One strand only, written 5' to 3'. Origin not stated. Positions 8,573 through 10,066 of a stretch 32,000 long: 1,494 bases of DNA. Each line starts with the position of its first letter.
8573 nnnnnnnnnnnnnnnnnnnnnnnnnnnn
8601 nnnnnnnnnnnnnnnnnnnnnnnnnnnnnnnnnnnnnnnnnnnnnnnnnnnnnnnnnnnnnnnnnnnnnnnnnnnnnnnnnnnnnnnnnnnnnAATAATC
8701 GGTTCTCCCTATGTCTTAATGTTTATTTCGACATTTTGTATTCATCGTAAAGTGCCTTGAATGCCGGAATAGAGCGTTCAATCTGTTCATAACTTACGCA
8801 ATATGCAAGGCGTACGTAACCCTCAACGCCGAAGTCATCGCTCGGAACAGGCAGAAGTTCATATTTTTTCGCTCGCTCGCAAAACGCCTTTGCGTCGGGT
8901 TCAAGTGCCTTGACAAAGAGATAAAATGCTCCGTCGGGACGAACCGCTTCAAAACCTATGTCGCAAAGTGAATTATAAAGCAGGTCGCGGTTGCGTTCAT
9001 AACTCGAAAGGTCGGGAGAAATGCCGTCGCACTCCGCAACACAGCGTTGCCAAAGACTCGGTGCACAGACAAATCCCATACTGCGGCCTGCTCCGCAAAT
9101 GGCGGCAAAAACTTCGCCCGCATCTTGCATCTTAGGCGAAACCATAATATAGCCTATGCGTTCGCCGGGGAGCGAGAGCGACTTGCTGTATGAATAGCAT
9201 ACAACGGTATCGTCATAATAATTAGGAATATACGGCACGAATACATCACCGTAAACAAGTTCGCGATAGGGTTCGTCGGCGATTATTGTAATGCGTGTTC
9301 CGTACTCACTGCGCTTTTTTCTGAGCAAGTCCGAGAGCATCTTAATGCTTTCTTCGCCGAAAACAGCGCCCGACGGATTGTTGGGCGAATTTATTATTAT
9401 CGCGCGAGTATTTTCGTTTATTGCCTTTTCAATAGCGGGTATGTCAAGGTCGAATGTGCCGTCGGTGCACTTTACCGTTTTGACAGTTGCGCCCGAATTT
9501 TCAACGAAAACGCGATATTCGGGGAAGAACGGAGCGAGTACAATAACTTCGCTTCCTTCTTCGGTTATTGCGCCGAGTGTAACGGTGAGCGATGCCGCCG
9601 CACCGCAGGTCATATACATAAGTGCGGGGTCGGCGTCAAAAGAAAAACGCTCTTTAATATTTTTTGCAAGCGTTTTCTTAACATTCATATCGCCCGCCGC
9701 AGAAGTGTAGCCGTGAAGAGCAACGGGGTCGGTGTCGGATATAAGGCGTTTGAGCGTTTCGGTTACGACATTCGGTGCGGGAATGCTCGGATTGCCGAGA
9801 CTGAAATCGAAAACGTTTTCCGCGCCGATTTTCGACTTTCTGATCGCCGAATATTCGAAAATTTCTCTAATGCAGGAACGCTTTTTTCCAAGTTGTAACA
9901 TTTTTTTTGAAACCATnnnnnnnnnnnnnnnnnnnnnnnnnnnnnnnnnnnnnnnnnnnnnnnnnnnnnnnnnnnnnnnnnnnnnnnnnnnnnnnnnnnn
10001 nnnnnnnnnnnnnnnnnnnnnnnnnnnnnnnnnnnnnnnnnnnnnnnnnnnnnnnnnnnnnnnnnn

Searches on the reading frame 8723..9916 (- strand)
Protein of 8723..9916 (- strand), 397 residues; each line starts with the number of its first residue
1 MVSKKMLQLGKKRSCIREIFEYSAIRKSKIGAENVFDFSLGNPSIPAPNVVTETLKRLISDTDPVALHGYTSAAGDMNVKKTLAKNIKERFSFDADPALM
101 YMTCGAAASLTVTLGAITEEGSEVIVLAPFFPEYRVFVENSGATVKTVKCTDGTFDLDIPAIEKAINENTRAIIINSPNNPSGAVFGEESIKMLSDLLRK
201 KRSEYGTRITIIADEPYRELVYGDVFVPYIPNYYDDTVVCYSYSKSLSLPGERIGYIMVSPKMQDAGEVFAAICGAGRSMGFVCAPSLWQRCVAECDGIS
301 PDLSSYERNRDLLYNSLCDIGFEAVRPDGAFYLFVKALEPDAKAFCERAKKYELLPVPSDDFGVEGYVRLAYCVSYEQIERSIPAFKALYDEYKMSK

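Call 5: search_protein_families(library=ncbifam, proteins=[window:8723-9916:-])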
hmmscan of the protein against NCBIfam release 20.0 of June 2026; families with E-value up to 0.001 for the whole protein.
window:8723-9916:- (397 aa): 74 families (the best 25 are shown)
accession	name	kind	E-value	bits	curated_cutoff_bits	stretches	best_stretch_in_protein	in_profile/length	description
NF005305.0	PRK06836.1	equivalog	1.6e-161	538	376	1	1-394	2-395/396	pyridoxal phosphate-dependent aminotransferase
NF041091.1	asp_aminotase_Arch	equivalog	1.9e-51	175.1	550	1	25-387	20-372/376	aspartate aminotransferase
NF041364.1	GntC_guanitoxin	equivalog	4.7e-51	173.8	415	1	40-384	5-351/356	guanitoxin biosynthesis PLP-dependent (S)-gamma-hydroxy-L-arginine cyclodehydratase GntC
NF005588.0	PRK07309.1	equivalog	2.7e-47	161.5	576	1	33-391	30-387/391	pyridoxal phosphate-dependent aminotransferase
NF005817.0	PRK07683.1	equivalog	1.2e-45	155.9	575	1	31-385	26-376/387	aminotransferase A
NF005744.0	PRK07568.1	subfamily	5.2e-45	153.9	389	1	2-394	3-394/398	pyridoxal phosphate-dependent aminotransferase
NF005816.0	PRK07682.1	equivalog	1.6e-43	148.9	620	1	12-393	14-386/390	aminotransferase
NF004975.0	PRK06348.1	equivalog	6.4e-42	143.9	549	1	30-382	26-375/384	pyridoxal phosphate-dependent aminotransferase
NF004770.0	PRK06108.1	subfamily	1.7e-39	135.8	422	1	12-383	21-385/396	pyridoxal phosphate-dependent aminotransferase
NF005601.0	PRK07337.1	equivalog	4.2e-38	131.5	496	1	31-390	33-392/394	pyridoxal phosphate-dependent aminotransferase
NF006229.0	PRK08361.1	equivalog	1.9e-37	129.2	624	1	12-381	18-379/391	aspartate aminotransferase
NF006488.0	PRK08912.1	equivalog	3.8e-37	128.1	498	1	41-384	34-378/387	aminotransferase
NF006514.0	PRK08960.1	equivalog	6.7e-37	127.2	554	1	33-384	32-379/388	pyridoxal phosphate-dependent aminotransferase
NF005855.0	PRK07777.1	equivalog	4.3e-36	125.1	553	1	40-383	35-381/391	pyridoxal phosphate-dependent aminotransferase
TIGR01265.1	tyr_nico_aTase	subfamily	1.8e-35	122.7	292.45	1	13-389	13-398/403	tyrosine/nicotianamine family aminotransferase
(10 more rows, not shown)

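Call 7: find_related_loci(query=window:8723-9916:-, collection=genome_contigs, flank=3000)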
Query window:8723-9916:- (397 aa) in genome_contigs; peptide patterns used: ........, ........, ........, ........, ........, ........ (x = any residue, [..] = any of these).
171 stretches matched a pattern; 9 encode a relative of the query (tblastn E <= 1e-3); 9 distinct loci.
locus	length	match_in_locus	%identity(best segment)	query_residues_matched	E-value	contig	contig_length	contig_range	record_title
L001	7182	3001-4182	68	1-394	0e+0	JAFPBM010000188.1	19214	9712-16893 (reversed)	MAG: Clostridia bacterium isolate RGIG992 Dairy_cattle_Rectum.Co__c3651424, whole genome shotgun sequence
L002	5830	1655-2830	67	1-393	0e+0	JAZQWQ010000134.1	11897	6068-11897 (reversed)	MAG: Faecousia sp. isolate T1900045165_TC20190159.MAGScoT_cleanbin_000051 SGB_5120_k141_3764029, whole genome shotgun se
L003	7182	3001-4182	68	1-394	0e+0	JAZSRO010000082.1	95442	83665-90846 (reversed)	MAG: Acutalibacteraceae bacterium isolate T1900044537_TS20190003.MAGScoT_cleanbin_000007 SGB_28_k141_2128521, whole geno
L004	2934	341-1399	68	45-397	4e-173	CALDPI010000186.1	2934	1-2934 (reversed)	MAG TPA_asm: uncultured Clostridia bacterium isolate SRR6425774_bin.12_CONCOCT_v1.1_MAG genome assembly, contig: ERZ1767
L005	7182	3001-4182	52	1-394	5e-130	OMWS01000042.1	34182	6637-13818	uncultured Veillonellaceae bacterium isolate RUG043 genome assembly, contig: scaffold_1753, whole genome shotgun sequenc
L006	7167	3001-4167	48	1-389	5e-115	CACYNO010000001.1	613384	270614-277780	MAG: uncultured Lachnospiraceae bacterium isolate RUG12106 genome assembly, contig: RUG12106_asm_1, whole genome shotgun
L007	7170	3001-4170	54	1-389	2e-141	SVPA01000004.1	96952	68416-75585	MAG: Oscillospiraceae bacterium isolate SIG579 NODE_1049_length_96952_cov_2.138033, whole genome shotgun sequence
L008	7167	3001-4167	27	7-387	4e-32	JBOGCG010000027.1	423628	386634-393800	MAG: Sarcina sp. isolate WFFMC_MAG_402 k139_95990_flag=0_multi=33.0288_len=423628, whole genome shotgun sequence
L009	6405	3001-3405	28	108-259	1e-6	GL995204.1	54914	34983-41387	Succinivibrionaceae bacterium WG-1 genomic scaffold scaffold00013, whole genome shotgun sequence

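Call 11: find_homologous_proteins(query=window:8723-9916:-, max_evalue=1e-100)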
Query window:8723-9916:- (397 aa): 7990 proteins with E <= 1e-100 among 8000 candidates; the best 120 are listed.
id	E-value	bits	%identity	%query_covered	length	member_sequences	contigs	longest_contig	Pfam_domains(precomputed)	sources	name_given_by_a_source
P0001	4.0e-265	897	100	100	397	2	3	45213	PF00155.28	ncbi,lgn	-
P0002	5.6e-199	679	74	100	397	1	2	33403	PF00155.28,PF01053.27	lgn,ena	-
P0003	1.0e-196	672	74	99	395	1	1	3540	PF00155.28,PF01041.24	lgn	-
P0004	1.0e-195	669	74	99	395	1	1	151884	PF00155.28,PF01041.24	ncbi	-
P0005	2.6e-195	667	74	99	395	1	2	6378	PF00155.28,PF01041.24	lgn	-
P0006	4.9e-195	666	74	99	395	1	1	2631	PF00155.28,PF01053.27,PF01041.24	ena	-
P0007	3.6e-194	664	74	99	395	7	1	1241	PF00155.28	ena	-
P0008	4.1e-194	663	74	100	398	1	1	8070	PF00155.28,PF01053.27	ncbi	-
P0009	9.6e-194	662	72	100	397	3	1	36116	PF00155.28,PF01053.27,PF01041.24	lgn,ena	-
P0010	2.0e-193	661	74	99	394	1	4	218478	PF00155.28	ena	-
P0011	5.0e-192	657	73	100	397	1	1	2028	PF00155.28,PF00266.26,PF01053.27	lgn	-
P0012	1.5e-191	655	73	100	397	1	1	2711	PF00155.28,PF00266.26,PF01053.27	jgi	-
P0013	5.3e-191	653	73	100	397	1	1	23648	PF00155.28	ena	-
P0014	6.9e-190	649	72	99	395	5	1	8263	PF00155.28,PF01053.27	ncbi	-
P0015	3.5e-189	647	72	99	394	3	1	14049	PF00155.28,PF01053.27,PF01041.24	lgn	-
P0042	9.4e-185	633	72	100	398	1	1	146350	PF00155.28,PF01053.27,PF01041.24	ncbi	-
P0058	1.3e-182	626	69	99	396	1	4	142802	PF00155.28,PF01053.27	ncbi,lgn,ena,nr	ncbi:MAG: pyridoxal phosphate-dependent aminotransferase [Oscillospiraceae bacterium]|nr:pyridoxal p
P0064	8.6e-182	623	70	99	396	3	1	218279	PF00155.28,PF01041.24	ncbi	-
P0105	8.7e-179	613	66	99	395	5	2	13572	PF00155.28,PF01053.27,PF01041.24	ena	-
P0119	4.0e-178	611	69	99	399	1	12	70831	PF00155.28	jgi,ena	-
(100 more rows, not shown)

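Call 12: find_encoding_contigs(protein=P0001, flank=2500, max_places=3)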
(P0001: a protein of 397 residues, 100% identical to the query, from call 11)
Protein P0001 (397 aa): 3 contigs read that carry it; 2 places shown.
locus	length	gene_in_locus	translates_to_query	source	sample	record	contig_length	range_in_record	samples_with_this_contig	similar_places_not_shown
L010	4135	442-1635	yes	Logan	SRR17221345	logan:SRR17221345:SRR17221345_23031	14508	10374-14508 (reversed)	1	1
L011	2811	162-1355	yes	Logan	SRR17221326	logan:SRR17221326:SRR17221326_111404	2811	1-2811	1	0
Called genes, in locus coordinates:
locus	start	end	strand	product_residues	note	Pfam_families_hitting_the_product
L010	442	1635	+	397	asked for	PF00155:Aminotran_1_2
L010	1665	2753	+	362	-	PF01817:CM_2, PF00800:PDT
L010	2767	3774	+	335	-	PF00465:Fe-ADH, PF13685:Fe-ADH_2, PF01761:DHQ_synthase, PF24621:DHQS_C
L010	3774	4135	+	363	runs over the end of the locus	PF01264:Chorismate_synt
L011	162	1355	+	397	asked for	PF00155:Aminotran_1_2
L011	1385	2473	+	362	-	PF01817:CM_2, PF00800:PDT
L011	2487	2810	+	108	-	?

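Call 13: find_encoding_contigs(protein=P0004, flank=2500, max_places=2)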
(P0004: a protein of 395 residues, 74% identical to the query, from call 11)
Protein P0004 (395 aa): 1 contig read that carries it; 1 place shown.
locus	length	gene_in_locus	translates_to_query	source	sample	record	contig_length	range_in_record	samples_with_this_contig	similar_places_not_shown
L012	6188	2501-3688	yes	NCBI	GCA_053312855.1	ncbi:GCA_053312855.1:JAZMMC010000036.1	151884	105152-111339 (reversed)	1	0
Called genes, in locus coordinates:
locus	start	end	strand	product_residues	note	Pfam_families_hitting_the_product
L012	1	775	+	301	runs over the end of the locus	PF00106:adh_short, PF08659:KR (weak), PF13561:adh_short_C2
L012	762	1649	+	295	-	PF04055:Radical_SAM, PF16199:Radical_SAM_C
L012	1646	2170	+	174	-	PF00857:Isochorismatase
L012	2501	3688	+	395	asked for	PF00155:Aminotran_1_2, PF01041:DegT_DnrJ_EryC1 (weak)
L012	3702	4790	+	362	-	PF01817:CM_2, PF00800:PDT, PF01842:ACT (faint)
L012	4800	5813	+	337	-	PF00465:Fe-ADH, PF13685:Fe-ADH_2, PF01761:DHQ_synthase, PF24621:DHQS_C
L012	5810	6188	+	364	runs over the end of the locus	PF01264:Chorismate_synt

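Call 14: find_encoding_contigs(protein=P0010, flank=2500, max_places=2)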
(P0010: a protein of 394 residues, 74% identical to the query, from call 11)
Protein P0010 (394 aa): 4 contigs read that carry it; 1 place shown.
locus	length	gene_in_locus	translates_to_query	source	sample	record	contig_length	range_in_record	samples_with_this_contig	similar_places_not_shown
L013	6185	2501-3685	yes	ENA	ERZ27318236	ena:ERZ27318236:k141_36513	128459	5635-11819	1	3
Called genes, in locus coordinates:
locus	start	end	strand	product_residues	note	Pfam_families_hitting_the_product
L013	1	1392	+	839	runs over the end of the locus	PF01261:AP_endonuc_2, PF00501:AMP-binding, PF13193:AMP-binding_C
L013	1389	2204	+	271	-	PF04909:Amidohydro_2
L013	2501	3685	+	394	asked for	PF00155:Aminotran_1_2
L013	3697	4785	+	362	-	PF01817:CM_2, PF00800:PDT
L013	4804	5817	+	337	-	PF00465:Fe-ADH, PF13685:Fe-ADH_2, PF01761:DHQ_synthase, PF24621:DHQS_C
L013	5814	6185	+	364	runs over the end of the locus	PF01264:Chorismate_synt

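Call 15: find_encoding_contigs(protein=P0042, flank=2500, max_places=2)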
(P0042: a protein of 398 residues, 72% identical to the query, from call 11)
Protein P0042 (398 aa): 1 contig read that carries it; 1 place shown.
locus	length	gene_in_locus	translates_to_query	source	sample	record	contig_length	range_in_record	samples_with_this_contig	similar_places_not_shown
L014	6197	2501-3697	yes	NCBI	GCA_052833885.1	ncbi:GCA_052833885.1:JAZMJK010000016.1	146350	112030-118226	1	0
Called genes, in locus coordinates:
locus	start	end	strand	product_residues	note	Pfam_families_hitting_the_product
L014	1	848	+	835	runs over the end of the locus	PF01261:AP_endonuc_2, PF00501:AMP-binding, PF13193:AMP-binding_C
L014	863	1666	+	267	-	PF04909:Amidohydro_2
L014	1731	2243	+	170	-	-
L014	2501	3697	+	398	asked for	PF00155:Aminotran_1_2, PF01053:Cys_Met_Meta_PP (weak), PF01041:DegT_DnrJ_EryC1 (weak)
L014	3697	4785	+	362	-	PF01817:CM_2, PF00800:PDT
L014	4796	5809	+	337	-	PF00465:Fe-ADH, PF13685:Fe-ADH_2, PF01761:DHQ_synthase, PF24621:DHQS_C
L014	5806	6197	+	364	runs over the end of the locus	PF01264:Chorismate_synt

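Call 17: find_encoding_contigs(protein=P0058, flank=2500, max_places=2)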
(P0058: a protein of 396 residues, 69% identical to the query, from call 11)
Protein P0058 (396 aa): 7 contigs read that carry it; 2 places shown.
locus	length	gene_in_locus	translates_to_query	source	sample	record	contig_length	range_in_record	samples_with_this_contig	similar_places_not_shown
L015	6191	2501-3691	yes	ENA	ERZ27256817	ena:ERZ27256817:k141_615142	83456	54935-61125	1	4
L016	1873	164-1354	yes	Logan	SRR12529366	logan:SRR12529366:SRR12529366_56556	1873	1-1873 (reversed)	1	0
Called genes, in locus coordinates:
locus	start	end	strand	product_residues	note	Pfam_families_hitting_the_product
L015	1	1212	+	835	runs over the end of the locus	PF01261:AP_endonuc_2, PF00501:AMP-binding, PF13193:AMP-binding_C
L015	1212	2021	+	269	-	PF04909:Amidohydro_2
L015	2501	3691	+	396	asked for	PF00155:Aminotran_1_2, PF01053:Cys_Met_Meta_PP (weak)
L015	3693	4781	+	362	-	PF01817:CM_2, PF00800:PDT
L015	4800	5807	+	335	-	PF00465:Fe-ADH, PF13685:Fe-ADH_2, PF01761:DHQ_synthase, PF24621:DHQS_C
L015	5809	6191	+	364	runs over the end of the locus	PF01264:Chorismate_synt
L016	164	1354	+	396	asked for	PF00155:Aminotran_1_2, PF01053:Cys_Met_Meta_PP (weak)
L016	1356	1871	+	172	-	?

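Call 18: find_encoding_contigs(protein=P0064, flank=2500, max_places=2)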
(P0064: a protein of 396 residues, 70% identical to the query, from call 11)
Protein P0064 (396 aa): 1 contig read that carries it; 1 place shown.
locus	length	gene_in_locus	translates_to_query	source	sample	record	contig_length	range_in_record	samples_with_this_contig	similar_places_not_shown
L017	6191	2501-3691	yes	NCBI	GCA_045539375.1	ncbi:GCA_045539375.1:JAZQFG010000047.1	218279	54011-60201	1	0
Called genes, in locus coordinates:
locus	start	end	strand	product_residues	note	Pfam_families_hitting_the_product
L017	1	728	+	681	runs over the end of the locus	PF09371:Tex_N, PF22706:Tex_central_region, PF14639:YqgF, PF16921:Tex_YqgF, PF14635:HHH_7 (weak), PF12836:HHH_3, PF17674:HHH_9, PF00575:S1 (weak)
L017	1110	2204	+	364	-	PF00657:Lipase_GDSL (faint), PF13472:Lipase_GDSL_2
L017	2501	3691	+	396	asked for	PF00155:Aminotran_1_2, PF01041:DegT_DnrJ_EryC1 (weak)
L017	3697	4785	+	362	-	PF01817:CM_2, PF00800:PDT, PF01842:ACT (weak)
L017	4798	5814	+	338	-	PF00465:Fe-ADH, PF13685:Fe-ADH_2, PF01761:DHQ_synthase, PF24621:DHQS_C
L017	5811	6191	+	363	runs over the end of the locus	PF01264:Chorismate_synt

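Call 19: find_encoding_contigs(protein=P0105, flank=2500, max_places=2)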
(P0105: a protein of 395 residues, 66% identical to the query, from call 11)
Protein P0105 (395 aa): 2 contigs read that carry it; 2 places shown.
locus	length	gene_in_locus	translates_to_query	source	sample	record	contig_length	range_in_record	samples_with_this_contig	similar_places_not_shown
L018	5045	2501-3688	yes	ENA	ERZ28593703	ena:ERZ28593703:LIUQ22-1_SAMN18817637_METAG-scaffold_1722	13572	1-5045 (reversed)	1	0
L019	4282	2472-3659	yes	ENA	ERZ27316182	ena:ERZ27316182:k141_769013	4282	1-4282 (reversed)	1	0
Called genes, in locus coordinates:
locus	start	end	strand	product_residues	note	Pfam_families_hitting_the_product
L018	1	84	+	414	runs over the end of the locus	-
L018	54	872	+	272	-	PF00175:NAD_binding_1 (weak), PF10418:DHODB_Fe-S_bind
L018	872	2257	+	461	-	PF14691:Fer4_20, PF01946:Thi4 (weak), PF13738:Pyr_redox_3 (faint), PF01266:DAO (weak), PF03486:HI0933_like (faint), PF07992:Pyr_redox_2, PF13450:NAD_binding_8, PF00070:Pyr_redox (weak)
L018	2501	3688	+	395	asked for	PF00155:Aminotran_1_2, PF01053:Cys_Met_Meta_PP (weak), PF01041:DegT_DnrJ_EryC1 (weak)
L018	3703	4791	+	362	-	PF01817:CM_2, PF00800:PDT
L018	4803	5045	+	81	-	?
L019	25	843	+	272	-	PF00175:NAD_binding_1 (weak), PF10418:DHODB_Fe-S_bind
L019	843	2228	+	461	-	PF14691:Fer4_20, PF01946:Thi4 (weak), PF13738:Pyr_redox_3 (faint), PF01266:DAO (weak), PF03486:HI0933_like (faint), PF07992:Pyr_redox_2, PF13450:NAD_binding_8, PF00070:Pyr_redox (weak)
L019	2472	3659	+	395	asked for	PF00155:Aminotran_1_2, PF01053:Cys_Met_Meta_PP (weak), PF01041:DegT_DnrJ_EryC1 (weak)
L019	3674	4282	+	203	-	?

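Call 20: find_encoding_contigs(protein=P0119, flank=2500, max_places=3)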
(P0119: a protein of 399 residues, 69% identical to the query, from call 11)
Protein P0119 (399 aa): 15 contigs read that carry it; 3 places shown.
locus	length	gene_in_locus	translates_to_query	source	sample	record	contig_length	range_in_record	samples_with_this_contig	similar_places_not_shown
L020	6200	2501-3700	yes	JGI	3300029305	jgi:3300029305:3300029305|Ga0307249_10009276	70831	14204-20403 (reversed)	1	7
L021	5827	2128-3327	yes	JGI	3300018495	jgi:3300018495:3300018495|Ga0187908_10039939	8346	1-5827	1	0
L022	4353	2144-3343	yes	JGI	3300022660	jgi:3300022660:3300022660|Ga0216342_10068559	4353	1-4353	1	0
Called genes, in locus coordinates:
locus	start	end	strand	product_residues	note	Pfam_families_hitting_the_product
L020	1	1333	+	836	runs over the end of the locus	PF01261:AP_endonuc_2, PF00501:AMP-binding, PF13193:AMP-binding_C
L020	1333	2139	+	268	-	PF01026:TatD_DNase (weak), PF04909:Amidohydro_2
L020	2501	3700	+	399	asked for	PF00155:Aminotran_1_2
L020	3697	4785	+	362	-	PF01817:CM_2, PF00800:PDT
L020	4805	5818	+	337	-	PF00465:Fe-ADH, PF13685:Fe-ADH_2, PF01761:DHQ_synthase, PF24621:DHQS_C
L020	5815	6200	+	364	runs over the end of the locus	PF01264:Chorismate_synt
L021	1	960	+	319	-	?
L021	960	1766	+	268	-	PF01026:TatD_DNase (weak), PF04909:Amidohydro_2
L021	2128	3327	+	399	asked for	PF00155:Aminotran_1_2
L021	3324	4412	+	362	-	PF01817:CM_2, PF00800:PDT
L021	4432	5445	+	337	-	PF00465:Fe-ADH, PF13685:Fe-ADH_2, PF01761:DHQ_synthase, PF24621:DHQS_C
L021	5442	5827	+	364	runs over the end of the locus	PF01264:Chorismate_synt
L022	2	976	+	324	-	PF00501:AMP-binding, PF13193:AMP-binding_C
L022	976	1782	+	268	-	PF01026:TatD_DNase (weak), PF04909:Amidohydro_2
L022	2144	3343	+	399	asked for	PF00155:Aminotran_1_2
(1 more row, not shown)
